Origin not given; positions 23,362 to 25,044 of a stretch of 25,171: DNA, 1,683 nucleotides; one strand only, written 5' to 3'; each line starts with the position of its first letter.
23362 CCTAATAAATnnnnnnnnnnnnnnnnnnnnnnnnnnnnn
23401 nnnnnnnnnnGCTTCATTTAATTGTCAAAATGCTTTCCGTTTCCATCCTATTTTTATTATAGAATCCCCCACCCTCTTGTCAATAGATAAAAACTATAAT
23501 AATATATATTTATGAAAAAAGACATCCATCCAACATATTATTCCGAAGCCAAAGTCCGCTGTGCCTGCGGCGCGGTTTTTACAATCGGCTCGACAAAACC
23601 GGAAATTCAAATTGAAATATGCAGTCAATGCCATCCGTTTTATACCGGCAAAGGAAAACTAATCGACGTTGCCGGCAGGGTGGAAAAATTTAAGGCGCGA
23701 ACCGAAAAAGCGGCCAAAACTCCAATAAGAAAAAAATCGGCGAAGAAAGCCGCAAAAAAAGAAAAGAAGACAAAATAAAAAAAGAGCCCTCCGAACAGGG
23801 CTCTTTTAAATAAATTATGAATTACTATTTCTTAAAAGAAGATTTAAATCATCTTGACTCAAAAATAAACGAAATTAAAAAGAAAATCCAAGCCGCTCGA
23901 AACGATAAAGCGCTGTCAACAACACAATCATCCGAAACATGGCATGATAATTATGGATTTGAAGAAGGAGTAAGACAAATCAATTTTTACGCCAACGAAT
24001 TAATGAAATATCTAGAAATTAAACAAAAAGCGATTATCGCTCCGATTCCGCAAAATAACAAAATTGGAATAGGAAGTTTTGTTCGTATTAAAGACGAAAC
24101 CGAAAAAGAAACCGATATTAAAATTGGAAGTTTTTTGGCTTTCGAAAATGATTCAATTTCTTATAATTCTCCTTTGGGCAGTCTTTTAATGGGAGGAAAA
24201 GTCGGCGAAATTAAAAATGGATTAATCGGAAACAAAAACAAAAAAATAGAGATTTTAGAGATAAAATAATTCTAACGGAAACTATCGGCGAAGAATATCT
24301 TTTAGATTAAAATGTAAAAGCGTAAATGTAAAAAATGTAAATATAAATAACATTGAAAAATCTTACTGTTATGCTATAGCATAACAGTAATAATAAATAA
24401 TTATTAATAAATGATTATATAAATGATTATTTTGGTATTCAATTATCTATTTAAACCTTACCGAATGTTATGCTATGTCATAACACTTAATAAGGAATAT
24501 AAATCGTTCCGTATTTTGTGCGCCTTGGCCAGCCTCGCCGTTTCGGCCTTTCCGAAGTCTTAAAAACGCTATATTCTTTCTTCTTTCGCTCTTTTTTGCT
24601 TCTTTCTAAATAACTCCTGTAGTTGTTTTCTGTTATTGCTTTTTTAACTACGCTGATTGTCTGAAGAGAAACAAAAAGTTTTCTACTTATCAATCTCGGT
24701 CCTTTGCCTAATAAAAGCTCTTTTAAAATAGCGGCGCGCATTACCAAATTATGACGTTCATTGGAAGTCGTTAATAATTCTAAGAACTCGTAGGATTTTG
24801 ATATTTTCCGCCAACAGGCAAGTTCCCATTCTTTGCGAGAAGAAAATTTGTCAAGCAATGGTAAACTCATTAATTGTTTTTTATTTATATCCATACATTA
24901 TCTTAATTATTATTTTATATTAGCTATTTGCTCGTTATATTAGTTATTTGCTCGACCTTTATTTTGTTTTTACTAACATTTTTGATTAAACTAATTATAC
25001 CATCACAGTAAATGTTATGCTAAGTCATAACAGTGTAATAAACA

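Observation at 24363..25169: Five copies of a 20-bp palindrome, four nested symmetrically around a TrpR-like gene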

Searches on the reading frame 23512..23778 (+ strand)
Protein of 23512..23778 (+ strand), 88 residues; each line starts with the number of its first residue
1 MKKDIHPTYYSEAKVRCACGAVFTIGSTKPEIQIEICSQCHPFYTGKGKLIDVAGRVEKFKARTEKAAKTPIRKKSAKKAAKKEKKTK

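Call 12: search_protein_families(library=pfam, proteins=[window:23512-23778:+], max_evalue=0.01)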
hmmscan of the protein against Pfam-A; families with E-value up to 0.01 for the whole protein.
window:23512-23778:+ (88 aa): 1 family
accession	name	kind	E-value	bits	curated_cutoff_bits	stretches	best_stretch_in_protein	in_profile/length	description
PF01197.23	Ribosomal_L31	-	5e-30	103.9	27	1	1-63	1-63/65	Ribosomal protein L31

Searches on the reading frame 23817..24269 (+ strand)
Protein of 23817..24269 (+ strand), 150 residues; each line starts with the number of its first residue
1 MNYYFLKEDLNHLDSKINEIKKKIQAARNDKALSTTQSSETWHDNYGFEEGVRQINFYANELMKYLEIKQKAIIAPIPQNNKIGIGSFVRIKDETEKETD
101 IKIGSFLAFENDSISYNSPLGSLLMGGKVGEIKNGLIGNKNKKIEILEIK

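Call 12: search_protein_families(library=pfam, proteins=[window:23817-24269:+], max_evalue=0.01)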
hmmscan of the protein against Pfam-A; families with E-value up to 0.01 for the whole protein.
window:23817-24269:+ (150 aa): 1 family
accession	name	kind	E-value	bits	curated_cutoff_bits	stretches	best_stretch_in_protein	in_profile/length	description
PF01272.25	GreA_GreB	-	1.3e-09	38.3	26.9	1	79-150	2-76/77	Transcription elongation factor, GreA/GreB, C-term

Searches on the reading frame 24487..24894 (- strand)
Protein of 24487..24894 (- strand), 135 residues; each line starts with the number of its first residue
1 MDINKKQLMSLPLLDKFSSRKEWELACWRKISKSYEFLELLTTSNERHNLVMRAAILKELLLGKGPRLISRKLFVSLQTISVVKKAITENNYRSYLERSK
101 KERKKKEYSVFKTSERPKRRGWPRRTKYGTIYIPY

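Call 12: search_protein_families(library=pfam, proteins=[window:24487-24894:-], max_evalue=0.01)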
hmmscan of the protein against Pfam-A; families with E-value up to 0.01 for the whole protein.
window:24487-24894:- (135 aa): 1 family
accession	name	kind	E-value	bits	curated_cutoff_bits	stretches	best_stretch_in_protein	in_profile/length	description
PF01371.25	Trp_repressor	-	8.3e-09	35.8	27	1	27-98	12-86/88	Trp repressor protein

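Call 35: find_homologous_proteins(query=window:24487-24894:-, max_evalue=0.00001)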
Query window:24487-24894:- (135 aa): 242 proteins with E <= 0.00001 among 254 candidates; the best 120 are listed.
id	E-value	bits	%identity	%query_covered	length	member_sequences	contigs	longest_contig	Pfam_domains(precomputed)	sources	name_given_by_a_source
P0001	7.1e-81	286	100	100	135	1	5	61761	PF01371.26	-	-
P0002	8.3e-65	234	81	100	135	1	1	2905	PF01371.26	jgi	jgi:Trp operon repressor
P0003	1.2e-62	227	79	100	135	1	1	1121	PF01371.26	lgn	-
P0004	5.5e-57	209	78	94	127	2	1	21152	PF01371.26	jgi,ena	-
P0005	3.0e-52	194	72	99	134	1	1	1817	PF01371.26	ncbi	-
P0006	4.8e-52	193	68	99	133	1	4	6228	PF01371.26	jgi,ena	-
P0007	8.9e-52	192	68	99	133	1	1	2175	PF01371.26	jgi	-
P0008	2.5e-50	187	65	99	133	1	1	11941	PF01371.26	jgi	-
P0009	8.9e-50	186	69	99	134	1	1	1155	-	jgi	-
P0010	9.3e-50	186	68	99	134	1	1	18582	PF01371.26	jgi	-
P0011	1.6e-49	185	65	99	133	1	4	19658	-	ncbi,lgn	-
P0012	3.8e-49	184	61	99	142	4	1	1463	PF01371.26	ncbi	-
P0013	4.2e-49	184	67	99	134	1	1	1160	-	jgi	jgi:Trp operon repressor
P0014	5.2e-49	183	67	99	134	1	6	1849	-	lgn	-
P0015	8.8e-49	182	68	99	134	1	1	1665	PF01371.26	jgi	-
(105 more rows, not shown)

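Call 36: find_encoding_contigs(protein=P0001, flank=6000, max_places=6)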
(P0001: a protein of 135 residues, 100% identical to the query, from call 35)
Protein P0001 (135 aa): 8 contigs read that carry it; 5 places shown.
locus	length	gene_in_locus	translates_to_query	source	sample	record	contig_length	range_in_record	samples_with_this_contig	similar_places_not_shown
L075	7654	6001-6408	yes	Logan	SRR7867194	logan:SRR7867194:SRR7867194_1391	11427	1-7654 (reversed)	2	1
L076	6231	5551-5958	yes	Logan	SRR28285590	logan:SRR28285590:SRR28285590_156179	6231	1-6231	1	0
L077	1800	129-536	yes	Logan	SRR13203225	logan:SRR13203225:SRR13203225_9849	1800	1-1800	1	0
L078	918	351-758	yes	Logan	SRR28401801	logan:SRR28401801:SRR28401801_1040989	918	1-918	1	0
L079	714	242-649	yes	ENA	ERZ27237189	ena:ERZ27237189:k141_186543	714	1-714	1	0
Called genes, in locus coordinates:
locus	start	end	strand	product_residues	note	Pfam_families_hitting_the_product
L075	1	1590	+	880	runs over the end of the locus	PF17191:RecG_wedge, PF01336:tRNA_anti-codon (weak), PF00270:DEAD, PF04851:ResIII, PF13366:PDDEXK_3, PF00271:Helicase_C, PF22590:Cas3-like_C_2 (weak), PF19833:RecG_dom3_C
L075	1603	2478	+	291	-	PF01116:F_bP_aldolase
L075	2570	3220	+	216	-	PF01386:Ribosomal_L25p, PF14693:Ribosomal_TL5_C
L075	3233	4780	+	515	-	PF24161:CCDC39 (faint), PF13406:SLT_2 (weak)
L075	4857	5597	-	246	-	PF03462:PCRF, PF00472:RF-1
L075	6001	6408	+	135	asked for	PF01371:Trp_repressor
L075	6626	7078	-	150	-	PF01272:GreA_GreB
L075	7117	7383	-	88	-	PF01197:Ribosomal_L31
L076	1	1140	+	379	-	?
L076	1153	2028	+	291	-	PF01116:F_bP_aldolase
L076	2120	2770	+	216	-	PF01386:Ribosomal_L25p, PF14693:Ribosomal_TL5_C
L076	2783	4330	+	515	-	PF24161:CCDC39 (faint), PF13406:SLT_2 (weak)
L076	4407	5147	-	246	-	PF03462:PCRF, PF00472:RF-1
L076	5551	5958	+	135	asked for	PF01371:Trp_repressor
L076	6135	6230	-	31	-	?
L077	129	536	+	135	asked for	PF01371:Trp_repressor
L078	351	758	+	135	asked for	PF01371:Trp_repressor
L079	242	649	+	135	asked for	PF01371:Trp_repressor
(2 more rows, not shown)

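Call 77: find_encoding_contigs(protein=P0004, flank=3000, max_places=2)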
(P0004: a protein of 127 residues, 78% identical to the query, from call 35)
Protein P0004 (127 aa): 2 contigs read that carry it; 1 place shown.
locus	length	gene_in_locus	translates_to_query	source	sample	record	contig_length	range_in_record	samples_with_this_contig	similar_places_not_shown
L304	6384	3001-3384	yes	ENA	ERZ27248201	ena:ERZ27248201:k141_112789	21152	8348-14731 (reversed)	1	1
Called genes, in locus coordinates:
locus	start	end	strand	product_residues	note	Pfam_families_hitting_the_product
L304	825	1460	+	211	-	-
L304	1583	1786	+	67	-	-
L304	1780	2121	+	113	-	-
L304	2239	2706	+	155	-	PF00293:NUDIX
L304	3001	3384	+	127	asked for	PF01371:Trp_repressor (weak)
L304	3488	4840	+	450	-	PF01702:TGT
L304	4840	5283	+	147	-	PF06210:DUF1003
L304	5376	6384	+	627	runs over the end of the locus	PF00122:E1-E2_ATPase, PF00702:Hydrolase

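Call 78: find_encoding_contigs(protein=P0002, flank=3000, max_places=2)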
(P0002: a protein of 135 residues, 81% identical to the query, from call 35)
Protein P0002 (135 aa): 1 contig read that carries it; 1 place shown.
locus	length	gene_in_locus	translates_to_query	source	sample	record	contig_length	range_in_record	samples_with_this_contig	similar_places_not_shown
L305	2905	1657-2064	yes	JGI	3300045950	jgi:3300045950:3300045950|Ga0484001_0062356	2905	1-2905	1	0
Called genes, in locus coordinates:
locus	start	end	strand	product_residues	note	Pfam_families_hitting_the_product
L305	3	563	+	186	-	PF13406:SLT_2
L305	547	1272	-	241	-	PF03462:PCRF, PF00472:RF-1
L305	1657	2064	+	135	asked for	PF01371:Trp_repressor (weak)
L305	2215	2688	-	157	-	PF01272:GreA_GreB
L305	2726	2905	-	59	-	?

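Call 83: search_protein_families(library=ncbifam, proteins=[window:24487-24894:-], max_evalue=0.01)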
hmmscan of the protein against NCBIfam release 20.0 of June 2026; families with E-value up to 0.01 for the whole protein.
window:24487-24894:- (135 aa): 2 families
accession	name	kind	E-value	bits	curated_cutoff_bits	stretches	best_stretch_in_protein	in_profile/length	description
TIGR01321.1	TrpR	equivalog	5.3e-05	23.6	67.25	1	33-98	24-92/94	trp operon repressor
TIGR02531.1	yecD_yerC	hypoth_equivalog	0.0079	16.6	42.2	0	31-97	18-86/88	YerC/YecD family TrpR-related protein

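Call 84: search_protein_families(library=padloc, proteins=[window:24487-24894:-], max_evalue=0.01)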
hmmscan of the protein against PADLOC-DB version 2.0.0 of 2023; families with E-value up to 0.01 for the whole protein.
window:24487-24894:- (135 aa): 0 families
